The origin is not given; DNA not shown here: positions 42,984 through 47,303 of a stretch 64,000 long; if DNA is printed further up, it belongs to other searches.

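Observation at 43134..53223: Ten-kilobase co-directional surface locus: anchored subtilase-adhesin, Cys-knot-like mini-protein, module-sharing anchor protein and a giant Ca-loop protein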

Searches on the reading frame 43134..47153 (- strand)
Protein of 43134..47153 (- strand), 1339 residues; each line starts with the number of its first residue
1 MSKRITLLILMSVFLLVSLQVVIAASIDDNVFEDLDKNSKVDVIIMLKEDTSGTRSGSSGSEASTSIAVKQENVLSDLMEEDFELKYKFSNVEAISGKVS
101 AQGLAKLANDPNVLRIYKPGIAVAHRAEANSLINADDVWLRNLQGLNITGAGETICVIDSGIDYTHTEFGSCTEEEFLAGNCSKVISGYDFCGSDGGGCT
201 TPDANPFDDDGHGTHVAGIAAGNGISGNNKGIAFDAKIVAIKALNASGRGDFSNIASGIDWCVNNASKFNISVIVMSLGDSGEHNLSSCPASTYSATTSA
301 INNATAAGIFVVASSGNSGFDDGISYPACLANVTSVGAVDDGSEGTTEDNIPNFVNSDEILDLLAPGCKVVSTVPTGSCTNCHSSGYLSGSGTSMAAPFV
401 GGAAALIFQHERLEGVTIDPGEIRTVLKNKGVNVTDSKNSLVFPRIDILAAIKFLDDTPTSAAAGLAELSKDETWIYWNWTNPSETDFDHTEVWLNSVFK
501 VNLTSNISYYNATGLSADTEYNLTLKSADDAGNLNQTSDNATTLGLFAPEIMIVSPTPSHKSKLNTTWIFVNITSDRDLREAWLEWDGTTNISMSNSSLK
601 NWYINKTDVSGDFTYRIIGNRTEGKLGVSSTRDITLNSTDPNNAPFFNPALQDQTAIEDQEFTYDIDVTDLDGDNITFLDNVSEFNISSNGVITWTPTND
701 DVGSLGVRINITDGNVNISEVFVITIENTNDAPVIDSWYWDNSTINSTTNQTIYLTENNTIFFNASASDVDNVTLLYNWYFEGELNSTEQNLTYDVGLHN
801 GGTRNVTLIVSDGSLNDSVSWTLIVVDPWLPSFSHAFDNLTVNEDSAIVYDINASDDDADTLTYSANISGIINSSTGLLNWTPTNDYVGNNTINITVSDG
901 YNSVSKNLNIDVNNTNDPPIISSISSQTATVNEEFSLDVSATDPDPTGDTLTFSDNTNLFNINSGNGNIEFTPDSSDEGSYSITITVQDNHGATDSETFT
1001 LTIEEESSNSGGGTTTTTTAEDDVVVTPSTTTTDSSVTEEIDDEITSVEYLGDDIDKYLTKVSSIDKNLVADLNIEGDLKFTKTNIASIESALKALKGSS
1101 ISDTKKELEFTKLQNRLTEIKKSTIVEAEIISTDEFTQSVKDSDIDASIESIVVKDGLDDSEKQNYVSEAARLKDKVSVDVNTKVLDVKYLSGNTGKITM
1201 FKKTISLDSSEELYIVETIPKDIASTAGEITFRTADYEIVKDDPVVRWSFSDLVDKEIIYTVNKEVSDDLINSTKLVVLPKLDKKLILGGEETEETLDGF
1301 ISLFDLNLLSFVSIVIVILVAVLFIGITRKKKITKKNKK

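Call 4: search_protein_families(library=pfam, proteins=[window:43134-47153:-], max_evalue=0.1)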
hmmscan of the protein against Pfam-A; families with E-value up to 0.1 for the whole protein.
window:43134-47153:- (1339 aa): 8 families
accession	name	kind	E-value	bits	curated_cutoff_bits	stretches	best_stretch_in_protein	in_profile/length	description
PF00082.27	Peptidase_S8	-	7e-41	140.9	21.8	1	150-431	1-273/288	Subtilase family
PF17963.7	Big_9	-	1.8e-23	83.7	23.6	3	916-1002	1-89/89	Bacterial Ig domain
PF05345.18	He_PIG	-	1e-19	71.2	24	3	918-1003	1-95/96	Putative Ig domain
PF17892.7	Cadherin_5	-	7e-10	39.1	26.5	3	916-1003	2-97/98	Cadherin-like domain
PF18911.6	PKD_4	-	6.9e-07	29.7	27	2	916-1002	1-84/85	PKD domain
PF19076.6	CshA_repeat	-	5e-05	24.3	27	0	643-715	21-91/103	Surface adhesin CshA repetitive domain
PF05922.21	Inhibitor_I9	-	0.036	15.2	21.2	0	43-118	2-75/82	Peptidase inhibitor I9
PF00801.26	PKD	-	0.079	13.4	23.5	1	945-1000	11-78/80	PKD domain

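Call 5: search_protein_families(library=ncbifam, proteins=[window:43134-47153:-], max_evalue=0.1)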
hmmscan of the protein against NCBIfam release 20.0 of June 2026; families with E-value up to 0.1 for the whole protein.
window:43134-47153:- (1339 aa): 8 families
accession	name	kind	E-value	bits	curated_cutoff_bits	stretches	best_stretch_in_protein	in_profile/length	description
TIGR03921.1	T7SS_mycosin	equivalog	1.2e-31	110.2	278.75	1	149-455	11-288/353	type VII secretion-associated serine protease mycosin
TIGR03895.1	protease_PatA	subfamily_domain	5.6e-15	55.1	421.05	1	212-468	1-241/606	PatA/PatG family cyanobactin maturation protease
NF038112.1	myxo_dep_M36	subfamily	8e-14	49.8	1500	2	707-1020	1262-1582/1604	myxosortase-dependent M36 family metallopeptidase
NF012211.1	tand_rpt_95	domain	2.5e-13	49.8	90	3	841-922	1-94/98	tandem-95 repeat protein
NF049966.1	QH_SP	equivalog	2.9e-08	33.4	165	1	155-336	2-140/219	subtilisin-like serine protease QhpE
NF051851.1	AtpSerPepEprS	equivalog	3.4e-06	25.4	1700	2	147-239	63-145/988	autotransporter serine peptidase EprS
TIGR04225.1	CshA_fibril_rpt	repeat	4e-05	24.4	60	0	953-1003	53-104/104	fibrillar adhesin CshA-type repeat protein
TIGR03962.1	mycofact_rSAM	equivalog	0.018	14.2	265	1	141-183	233-273/339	mycofactocin radical SAM maturase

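Call 82: search_solved_structures(query=window:43134-47153:-, max_evalue=0.00001)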
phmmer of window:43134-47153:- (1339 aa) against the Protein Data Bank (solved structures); distinct sequences matched with E-value up to 0.00001: 148 (the best 60 are shown).
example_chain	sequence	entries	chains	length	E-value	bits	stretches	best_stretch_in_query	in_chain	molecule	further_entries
3afg_A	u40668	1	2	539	6.2e-34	120.1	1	134-410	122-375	Subtilisin-like serine protease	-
9ues_B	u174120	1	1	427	1.3e-33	119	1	135-410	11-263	Subtilisin-like serine protease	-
1c9j_A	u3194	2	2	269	6.2e-26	93.6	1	195-411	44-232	SERINE PROTEASE | Subtilisin Savinase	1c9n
1st3_A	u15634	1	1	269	1.1e-25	92.8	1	195-411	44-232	SUBTILISIN BL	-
5arb_A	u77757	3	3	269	2.6e-25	91.5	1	195-411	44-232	SUBTILISIN SAVINASE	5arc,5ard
1ah2_A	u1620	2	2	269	3.1e-25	91.2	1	195-411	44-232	SERINE PROTEASE PB92 | SUBTILISIN SAVINASE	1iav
1gci_A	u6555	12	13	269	4.2e-25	90.8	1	195-411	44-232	SUBTILISIN | Subtilisin Savinase | SAVINASE (TM)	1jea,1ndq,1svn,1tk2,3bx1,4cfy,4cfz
1c9m_A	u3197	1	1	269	9e-25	89.7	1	195-411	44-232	SERINE PROTEASE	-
1ndu_A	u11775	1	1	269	1.1e-24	89.4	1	195-411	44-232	Subtilisin Savinase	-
1mpt_A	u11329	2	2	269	1.7e-24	88.8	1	195-411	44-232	M-PROTEASE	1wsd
1q5p_A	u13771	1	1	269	7.7e-24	86.6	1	195-411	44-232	Serine protease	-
7y6m_C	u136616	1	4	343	4.3e-23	84.2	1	133-411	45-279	Intracellular serine protease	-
1bh6_A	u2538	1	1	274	6.1e-23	83.6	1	198-437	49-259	SUBTILISIN DY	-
1sbi_A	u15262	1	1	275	8e-23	83.2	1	195-410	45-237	SUBTILISIN 8397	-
1s01_A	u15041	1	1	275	8.7e-23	83.1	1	195-410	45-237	Subtilisin BPN'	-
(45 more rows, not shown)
